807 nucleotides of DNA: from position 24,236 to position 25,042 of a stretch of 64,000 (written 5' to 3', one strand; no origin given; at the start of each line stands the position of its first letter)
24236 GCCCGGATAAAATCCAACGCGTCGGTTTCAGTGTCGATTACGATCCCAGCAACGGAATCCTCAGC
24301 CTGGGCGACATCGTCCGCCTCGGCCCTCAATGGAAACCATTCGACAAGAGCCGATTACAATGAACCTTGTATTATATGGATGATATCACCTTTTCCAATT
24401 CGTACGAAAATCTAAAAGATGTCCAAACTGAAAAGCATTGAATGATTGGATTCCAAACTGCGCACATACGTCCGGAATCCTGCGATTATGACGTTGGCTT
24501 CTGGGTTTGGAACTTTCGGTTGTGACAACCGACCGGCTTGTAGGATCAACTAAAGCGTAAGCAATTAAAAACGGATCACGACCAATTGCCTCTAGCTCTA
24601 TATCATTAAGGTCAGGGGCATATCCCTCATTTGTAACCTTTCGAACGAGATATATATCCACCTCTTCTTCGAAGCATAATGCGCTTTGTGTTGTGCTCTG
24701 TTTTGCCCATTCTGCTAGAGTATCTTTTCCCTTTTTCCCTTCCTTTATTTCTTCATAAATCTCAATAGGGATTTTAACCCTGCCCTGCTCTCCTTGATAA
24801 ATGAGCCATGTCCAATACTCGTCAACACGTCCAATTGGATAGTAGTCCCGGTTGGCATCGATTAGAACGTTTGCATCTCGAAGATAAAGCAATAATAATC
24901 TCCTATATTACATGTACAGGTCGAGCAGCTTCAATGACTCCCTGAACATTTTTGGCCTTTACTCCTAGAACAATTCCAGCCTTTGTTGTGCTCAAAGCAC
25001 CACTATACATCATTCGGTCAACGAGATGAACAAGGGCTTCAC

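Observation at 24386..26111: HTH-ImmA/IrrE metallopeptidase + DUF4411 PIN-like nuclease two-gene module (toxin-antitoxin/defence-like)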

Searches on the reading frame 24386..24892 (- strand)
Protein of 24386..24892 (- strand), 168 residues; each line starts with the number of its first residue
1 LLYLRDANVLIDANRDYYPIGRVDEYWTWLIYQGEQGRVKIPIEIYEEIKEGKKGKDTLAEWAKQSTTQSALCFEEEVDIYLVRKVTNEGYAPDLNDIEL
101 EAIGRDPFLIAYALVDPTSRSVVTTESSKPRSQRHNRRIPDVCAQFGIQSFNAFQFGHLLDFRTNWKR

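Call 3: search_protein_families(library=pfam, proteins=[window:24386-24892:-], max_evalue=0.01)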
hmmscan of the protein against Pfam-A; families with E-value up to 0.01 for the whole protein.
window:24386-24892:- (168 aa): 1 family
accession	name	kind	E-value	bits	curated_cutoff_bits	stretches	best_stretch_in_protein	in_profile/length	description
PF14367.12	DUF4411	-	2.6e-30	105.8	23.5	1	3-156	1-151/159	Domain of unknown function (DUF4411)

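Call 4: search_protein_families(library=padloc, proteins=[window:24386-24892:-], max_evalue=0.01)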
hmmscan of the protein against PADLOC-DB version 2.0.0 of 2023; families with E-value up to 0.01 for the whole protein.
window:24386-24892:- (168 aa): 0 families

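Call 5: search_protein_families(library=ncbifam, proteins=[window:24386-24892:-], max_evalue=0.01)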
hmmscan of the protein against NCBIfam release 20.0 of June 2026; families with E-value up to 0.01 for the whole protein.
window:24386-24892:- (168 aa): 0 families

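Call 8: search_solved_structures(query=window:24386-24892:-, max_evalue=10, show_alignments=2)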
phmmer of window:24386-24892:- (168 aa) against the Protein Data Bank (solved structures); distinct sequences matched with E-value up to 10: 10.
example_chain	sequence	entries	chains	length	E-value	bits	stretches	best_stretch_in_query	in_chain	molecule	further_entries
5orq_A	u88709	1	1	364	1e-08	38.5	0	26-81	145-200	cPPR-Telo1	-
4wn4_A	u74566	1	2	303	1e-08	38.5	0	23-51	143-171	Pentatricopeptide repeat protein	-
4pjq_A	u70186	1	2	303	3.5e-08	36.7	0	26-88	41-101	Pentatricopeptide repeat protein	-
5orm_A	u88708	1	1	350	4.5e-08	36.4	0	23-52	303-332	cPPR-Telo1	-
4pjr_A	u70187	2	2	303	3.1e-07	33.7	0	21-51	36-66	Pentatricopeptide repeat protein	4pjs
4wsl_A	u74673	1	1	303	4e-06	30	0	21-51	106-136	Pentatricopeptide repeat protein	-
9vzy_D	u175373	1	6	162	0.016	18.3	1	3-149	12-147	DUF4411 family protein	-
9vzz_A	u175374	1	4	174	0.06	16.5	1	104-149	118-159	DUF4411 family protein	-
5mqf_Q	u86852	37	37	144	0.6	13.2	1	17-67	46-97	Protein BUD31 homolog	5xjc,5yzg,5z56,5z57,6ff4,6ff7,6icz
4yfm_A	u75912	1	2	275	0.65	13.1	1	53-121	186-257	Beta-lactamase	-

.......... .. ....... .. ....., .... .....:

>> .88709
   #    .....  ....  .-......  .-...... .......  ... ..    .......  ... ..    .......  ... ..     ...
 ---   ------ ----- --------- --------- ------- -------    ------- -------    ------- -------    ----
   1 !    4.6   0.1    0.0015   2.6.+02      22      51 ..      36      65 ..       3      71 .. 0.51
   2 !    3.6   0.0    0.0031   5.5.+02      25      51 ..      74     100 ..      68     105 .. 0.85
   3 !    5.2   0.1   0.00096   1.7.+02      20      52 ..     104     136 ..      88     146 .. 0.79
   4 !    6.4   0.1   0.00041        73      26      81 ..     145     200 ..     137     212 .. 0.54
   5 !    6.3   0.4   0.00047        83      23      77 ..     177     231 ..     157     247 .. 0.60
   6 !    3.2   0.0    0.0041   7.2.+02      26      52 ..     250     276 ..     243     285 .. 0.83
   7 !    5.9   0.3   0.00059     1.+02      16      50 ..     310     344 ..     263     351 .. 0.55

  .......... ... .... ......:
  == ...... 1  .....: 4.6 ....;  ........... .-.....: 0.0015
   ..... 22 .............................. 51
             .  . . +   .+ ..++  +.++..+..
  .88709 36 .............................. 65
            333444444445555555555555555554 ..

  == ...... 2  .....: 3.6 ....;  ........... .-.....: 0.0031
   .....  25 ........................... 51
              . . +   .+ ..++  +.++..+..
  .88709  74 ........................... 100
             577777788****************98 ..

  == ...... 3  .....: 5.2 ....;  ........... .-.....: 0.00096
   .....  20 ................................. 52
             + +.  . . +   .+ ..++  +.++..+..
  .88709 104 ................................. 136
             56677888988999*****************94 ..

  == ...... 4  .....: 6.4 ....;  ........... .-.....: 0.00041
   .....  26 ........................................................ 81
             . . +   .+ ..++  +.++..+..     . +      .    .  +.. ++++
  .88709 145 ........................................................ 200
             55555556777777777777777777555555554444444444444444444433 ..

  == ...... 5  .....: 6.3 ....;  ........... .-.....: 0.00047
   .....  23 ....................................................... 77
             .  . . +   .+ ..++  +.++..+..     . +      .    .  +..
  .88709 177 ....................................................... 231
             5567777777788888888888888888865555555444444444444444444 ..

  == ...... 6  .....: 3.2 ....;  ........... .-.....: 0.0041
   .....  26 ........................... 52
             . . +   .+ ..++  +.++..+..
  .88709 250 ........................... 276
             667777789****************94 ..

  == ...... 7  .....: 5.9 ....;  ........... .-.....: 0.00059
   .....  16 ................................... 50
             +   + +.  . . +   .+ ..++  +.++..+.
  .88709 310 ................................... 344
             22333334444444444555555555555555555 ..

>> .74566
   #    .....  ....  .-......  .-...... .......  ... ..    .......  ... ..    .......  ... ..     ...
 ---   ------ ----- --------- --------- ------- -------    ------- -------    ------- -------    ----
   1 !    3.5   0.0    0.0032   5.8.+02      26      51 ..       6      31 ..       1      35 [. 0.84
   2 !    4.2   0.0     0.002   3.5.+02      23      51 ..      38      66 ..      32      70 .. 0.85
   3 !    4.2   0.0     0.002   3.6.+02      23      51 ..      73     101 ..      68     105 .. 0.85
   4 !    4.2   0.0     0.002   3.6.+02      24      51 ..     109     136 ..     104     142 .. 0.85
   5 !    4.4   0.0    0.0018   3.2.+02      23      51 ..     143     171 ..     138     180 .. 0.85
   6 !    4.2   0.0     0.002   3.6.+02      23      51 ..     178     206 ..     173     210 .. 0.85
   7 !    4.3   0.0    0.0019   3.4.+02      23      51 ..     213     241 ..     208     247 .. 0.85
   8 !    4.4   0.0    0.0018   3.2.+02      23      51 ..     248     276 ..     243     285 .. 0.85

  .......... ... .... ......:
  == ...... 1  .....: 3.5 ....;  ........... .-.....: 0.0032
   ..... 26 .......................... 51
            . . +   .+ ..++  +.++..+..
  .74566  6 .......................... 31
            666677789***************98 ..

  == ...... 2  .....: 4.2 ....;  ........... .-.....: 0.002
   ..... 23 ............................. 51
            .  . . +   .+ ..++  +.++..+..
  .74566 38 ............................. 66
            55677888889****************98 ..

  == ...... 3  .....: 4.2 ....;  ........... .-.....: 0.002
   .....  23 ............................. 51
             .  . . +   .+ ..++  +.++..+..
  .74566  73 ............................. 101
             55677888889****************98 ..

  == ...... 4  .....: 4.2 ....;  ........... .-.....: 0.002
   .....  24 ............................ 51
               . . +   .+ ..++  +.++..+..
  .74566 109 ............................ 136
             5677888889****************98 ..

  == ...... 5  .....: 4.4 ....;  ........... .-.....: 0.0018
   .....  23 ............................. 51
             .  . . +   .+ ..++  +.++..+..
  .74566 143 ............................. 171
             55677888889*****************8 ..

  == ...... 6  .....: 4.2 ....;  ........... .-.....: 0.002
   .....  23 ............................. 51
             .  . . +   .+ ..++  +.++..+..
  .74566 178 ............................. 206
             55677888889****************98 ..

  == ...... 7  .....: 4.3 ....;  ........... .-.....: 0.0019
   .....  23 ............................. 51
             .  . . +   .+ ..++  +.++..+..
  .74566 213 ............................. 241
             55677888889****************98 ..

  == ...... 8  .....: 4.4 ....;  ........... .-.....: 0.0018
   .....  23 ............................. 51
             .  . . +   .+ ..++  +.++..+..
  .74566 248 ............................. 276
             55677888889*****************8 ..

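Call 24: find_homologous_proteins(query=window:24386-24892:-, max_evalue=0.001)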
Query window:24386-24892:- (168 aa): 3275 proteins with E <= 0.001 among 3289 candidates; the best 120 are listed.
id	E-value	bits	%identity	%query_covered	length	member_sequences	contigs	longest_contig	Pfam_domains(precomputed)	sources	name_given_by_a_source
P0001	8.6e-110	382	100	100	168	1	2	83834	PF14367.13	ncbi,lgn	-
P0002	4.4e-84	298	78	99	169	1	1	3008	PF14367.13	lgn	-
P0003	1.0e-77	278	71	100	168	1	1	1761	PF14367.13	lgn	-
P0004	9.5e-76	271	71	100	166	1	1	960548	PF14367.13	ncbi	ncbi:MAG: DUF4411 family protein [bacterium]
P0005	6.8e-75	269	71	100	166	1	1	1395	PF14367.13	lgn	-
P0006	7.4e-75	268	74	100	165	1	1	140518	PF14367.13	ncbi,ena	-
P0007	1.0e-74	268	70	100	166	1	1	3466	PF14367.13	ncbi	-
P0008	2.0e-73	264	70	100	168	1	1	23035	PF14367.13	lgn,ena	-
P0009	4.4e-73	263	69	99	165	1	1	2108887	PF14367.13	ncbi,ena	-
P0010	1.1e-72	261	67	100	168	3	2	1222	PF14367.13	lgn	-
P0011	2.5e-72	260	70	100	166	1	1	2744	PF14367.13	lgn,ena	-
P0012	4.9e-72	259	68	99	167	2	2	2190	PF14367.13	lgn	-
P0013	8.3e-72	259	69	100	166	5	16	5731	PF14367.13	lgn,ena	-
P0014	1.4e-71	258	70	99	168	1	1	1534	PF14367.13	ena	-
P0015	1.9e-71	257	69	99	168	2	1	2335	PF14367.13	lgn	-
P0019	1.9e-70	254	69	99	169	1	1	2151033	PF14367.13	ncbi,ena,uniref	ncbi:DUF4411 family protein [Aliiroseovarius sp. YM-037]|uniref:DUF4411 family protein n=1 Tax=Aliir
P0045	4.5e-67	243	65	99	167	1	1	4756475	PF14367.13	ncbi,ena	-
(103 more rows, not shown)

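Call 28: search_solved_structures(query=A1, max_evalue=0.01, show_alignments=2)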
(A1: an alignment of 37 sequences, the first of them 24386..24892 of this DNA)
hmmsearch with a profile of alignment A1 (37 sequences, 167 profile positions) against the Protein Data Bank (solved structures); distinct sequences matched with E-value up to 0.01: 2.
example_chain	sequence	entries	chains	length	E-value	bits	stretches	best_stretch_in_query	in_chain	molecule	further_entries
9vzy_D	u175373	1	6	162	1.6e-07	34.4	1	1-153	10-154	DUF4411 family protein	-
9vzz_A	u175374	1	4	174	2.5e-06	30.5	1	2-153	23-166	DUF4411 family protein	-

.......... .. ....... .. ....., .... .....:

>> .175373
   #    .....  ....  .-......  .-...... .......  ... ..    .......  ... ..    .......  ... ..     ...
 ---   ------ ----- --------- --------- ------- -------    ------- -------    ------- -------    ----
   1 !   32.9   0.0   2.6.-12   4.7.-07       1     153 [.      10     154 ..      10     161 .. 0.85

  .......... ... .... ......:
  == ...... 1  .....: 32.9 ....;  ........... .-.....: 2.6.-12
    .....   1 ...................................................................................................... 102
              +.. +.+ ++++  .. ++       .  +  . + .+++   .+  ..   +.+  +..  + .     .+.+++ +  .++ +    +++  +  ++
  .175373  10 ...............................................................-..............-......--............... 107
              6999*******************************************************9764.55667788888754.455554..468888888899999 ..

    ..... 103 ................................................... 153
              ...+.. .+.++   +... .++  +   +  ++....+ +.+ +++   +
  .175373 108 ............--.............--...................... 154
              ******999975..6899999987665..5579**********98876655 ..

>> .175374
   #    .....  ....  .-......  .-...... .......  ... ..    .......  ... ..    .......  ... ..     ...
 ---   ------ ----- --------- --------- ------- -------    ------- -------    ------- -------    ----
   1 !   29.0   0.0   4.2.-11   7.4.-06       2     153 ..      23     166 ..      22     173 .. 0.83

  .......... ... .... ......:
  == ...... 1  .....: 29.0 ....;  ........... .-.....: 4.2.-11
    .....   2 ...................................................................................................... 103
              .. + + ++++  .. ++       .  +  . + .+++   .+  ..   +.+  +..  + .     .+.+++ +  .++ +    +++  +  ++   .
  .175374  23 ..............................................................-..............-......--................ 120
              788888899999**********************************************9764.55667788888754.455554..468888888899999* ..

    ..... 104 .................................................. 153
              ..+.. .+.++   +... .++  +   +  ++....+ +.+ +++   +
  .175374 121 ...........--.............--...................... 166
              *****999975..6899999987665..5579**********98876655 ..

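Call 30: find_related_loci(query=A1, collection=genome_contigs, flank=6000)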
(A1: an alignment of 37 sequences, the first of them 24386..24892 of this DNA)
Query A1 (168 aa) in genome_contigs; peptide patterns used: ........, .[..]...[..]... (x = any residue, [..] = any of these).
492 stretches matched a pattern; 293 encode a relative of the query (tblastn E <= 1e-3); the best 80 are kept; 80 distinct loci.
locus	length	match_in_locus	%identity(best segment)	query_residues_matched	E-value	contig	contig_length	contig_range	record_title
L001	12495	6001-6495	74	1-168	4e-80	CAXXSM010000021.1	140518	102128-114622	MAG: bacterium isolate 04c6e7c0-51ca-4241-8bf9-7f12ca1f9b1d genome assembly, contig: contig_21, whole genome shotgun seq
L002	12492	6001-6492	69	1-167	4e-78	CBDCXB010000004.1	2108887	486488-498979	MAG: Nitrospirales bacterium isolate 206c7ddb-050e-4d04-8743-5e90aa084e2f genome assembly, contig: contig_4, whole genom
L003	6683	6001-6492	69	1-167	8e-76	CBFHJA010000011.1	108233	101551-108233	MAG: uncultured Aliishimia sp. isolate AGTU_285_bin_16_strict genome assembly, contig: AGTU_285_bin_16_strict_c11, whole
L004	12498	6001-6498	67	1-168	2e-75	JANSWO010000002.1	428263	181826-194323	MAG: Pseudomonadaceae bacterium isolate bin.1 k141_710032_length_428263_cov_152.9448, whole genome shotgun sequence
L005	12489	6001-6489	69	2-167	2e-75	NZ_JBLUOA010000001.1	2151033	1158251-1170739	Aliiroseovarius sp. YM-037 NODE_1_length_2151108_cov_281.587240, whole genome shotgun sequence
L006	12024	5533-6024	68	1-167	6e-75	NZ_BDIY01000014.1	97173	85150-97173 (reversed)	Roseovarius sp. A-2, whole genome shotgun sequence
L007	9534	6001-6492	68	1-167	7e-75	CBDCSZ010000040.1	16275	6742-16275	MAG: Paracoccaceae bacterium isolate 3c92cf09-0eb4-4adc-9e85-15045679238b genome assembly, contig: contig_40, whole geno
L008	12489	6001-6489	69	1-166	2e-74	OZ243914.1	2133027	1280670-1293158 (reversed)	MAG: Nitrospirales bacterium isolate bb28a9cb-1d03-40f6-9fdf-08dcae54ddd0 genome assembly, chromosome: 1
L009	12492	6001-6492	67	1-167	7e-74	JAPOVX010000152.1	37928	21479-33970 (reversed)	MAG: Rhodobacteraceae bacterium isolate COS2_bin_10 NODE_442_length_37928_cov_9.02749, whole genome shotgun sequence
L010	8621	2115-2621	64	1-167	5e-73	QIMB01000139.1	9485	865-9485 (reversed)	MAG: Nitrospirae bacterium isolate SZUA-4 Ga0063293_10025721, whole genome shotgun sequence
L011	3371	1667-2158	66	1-167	8e-73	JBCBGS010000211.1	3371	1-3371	MAG: Pseudomonadota bacterium isolate J06616_12 NODE_211_length_3371_cov_6.630540, whole genome shotgun sequence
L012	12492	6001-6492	65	1-167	1e-72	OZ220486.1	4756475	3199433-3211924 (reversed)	MAG: Paracoccaceae bacterium isolate 33ed5a6f-aecc-422c-bc57-cca9576b36f1 genome assembly, chromosome: 1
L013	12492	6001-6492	67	1-167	2e-72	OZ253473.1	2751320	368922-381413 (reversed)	MAG: Nitrospirales bacterium isolate 056054a7-9ecf-4ec6-a908-bfcb47be926a genome assembly, chromosome: 1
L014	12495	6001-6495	65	1-167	2e-71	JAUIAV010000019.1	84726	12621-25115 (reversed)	MAG: Gammaproteobacteria bacterium isolate 6_bin.1 NODE_448_length_84726_cov_1.449970, whole genome shotgun sequence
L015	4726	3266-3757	62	1-167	4e-65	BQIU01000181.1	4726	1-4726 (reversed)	MAG: Nitrospirales bacterium NPIRA01 DNA, sequence181, whole genome shotgun sequence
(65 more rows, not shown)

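Call 31: find_encoding_contigs(protein=P0001, flank=10000, max_places=3)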
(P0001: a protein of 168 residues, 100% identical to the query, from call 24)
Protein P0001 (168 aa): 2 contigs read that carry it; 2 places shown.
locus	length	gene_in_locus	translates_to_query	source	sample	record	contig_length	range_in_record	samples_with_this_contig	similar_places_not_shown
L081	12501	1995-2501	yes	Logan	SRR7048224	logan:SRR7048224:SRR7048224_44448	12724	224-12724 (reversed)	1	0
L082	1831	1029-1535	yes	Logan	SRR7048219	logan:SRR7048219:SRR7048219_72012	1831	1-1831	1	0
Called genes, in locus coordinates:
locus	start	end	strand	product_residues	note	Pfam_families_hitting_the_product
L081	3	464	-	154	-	?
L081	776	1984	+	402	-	PF06114:Peptidase_M78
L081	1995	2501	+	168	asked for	PF14367:DUF4411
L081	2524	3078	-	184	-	PF07963:N_methyl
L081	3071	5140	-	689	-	-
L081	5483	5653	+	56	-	-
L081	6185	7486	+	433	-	PF01053:Cys_Met_Meta_PP, PF01041:DegT_DnrJ_EryC1 (weak)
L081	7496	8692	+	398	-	PF00561:Abhydrolase_1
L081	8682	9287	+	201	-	PF07021:MetW, PF13489:Methyltransf_23, PF13847:Methyltransf_31, PF08241:Methyltransf_11, PF08242:Methyltransf_12 (weak), PF13649:Methyltransf_25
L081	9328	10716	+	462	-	PF00753:Lactamase_B, PF12706:Lactamase_B_2 (weak), PF16661:Lactamase_B_6, PF10996:Beta-Casp, PF07521:RMMBL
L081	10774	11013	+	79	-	-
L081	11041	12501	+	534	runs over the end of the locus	PF16402:DUF5010, PF16317:Glyco_hydro_99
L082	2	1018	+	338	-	?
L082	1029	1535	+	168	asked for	PF14367:DUF4411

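Call 36: find_encoding_contigs(protein=P0006, flank=8000, max_places=1)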
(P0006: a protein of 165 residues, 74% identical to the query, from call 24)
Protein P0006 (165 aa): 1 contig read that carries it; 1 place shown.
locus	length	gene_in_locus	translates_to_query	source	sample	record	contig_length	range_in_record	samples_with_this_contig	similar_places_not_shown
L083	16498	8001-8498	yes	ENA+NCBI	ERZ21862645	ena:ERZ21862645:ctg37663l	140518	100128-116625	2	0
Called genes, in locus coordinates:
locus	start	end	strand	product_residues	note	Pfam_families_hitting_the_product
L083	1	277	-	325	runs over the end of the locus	PF01261:AP_endonuc_2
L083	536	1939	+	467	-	PF19815:DUF6298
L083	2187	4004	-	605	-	-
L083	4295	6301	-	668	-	PF22745:Nlig-Ia, PF01653:DNA_ligase_aden, PF03120:OB_DNA_ligase, PF03119:DNA_ligase_ZBD, PF14520:HHH_5 (faint), PF12826:HHH_2, PF00533:BRCT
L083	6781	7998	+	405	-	PF06114:Peptidase_M78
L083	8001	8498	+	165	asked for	PF14367:DUF4411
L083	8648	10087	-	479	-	PF18870:HEPN_RES_NTD1 (weak), PF08808:RES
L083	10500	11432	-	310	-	-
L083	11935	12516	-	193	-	-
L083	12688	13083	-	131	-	-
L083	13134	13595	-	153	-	-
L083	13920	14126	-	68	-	-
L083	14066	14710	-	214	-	-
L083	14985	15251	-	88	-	PF14384:BrnA_antitoxin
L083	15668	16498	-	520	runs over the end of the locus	PF22848:ASD1_dom, PF06964:Alpha-L-AF_C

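Call 37: find_encoding_contigs(protein=P0009, flank=8000, max_places=1)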
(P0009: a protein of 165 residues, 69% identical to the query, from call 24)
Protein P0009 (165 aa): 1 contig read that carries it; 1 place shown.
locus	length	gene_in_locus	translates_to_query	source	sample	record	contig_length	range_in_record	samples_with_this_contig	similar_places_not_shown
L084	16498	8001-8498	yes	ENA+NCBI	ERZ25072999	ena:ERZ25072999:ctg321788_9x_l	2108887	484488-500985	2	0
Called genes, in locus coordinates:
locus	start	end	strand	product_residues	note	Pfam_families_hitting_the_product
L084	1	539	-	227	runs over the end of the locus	-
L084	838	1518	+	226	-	-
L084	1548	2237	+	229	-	PF12773:DZR (weak), PF13240:Zn_Ribbon_1, PF13248:Zn_ribbon_3 (weak), PF10947:DUF2628 (weak)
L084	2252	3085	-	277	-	-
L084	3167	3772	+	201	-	PF00300:His_Phos_1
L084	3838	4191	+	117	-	-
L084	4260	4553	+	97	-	-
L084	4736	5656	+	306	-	PF10609:ParA, PF00142:Fer4_NifH (faint), PF01656:CbiA, PF13614:AAA_31 (weak)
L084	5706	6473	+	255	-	PF08369:PCP_red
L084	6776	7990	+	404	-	PF01381:HTH_3 (faint), PF13560:HTH_31 (faint), PF06114:Peptidase_M78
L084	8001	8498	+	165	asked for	PF14367:DUF4411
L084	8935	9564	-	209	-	PF02545:Maf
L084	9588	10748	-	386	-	PF01207:Dus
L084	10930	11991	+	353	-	PF18306:LDcluster4, PF03641:Lysine_decarbox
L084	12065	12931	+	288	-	PF02272:DHHA1 (weak)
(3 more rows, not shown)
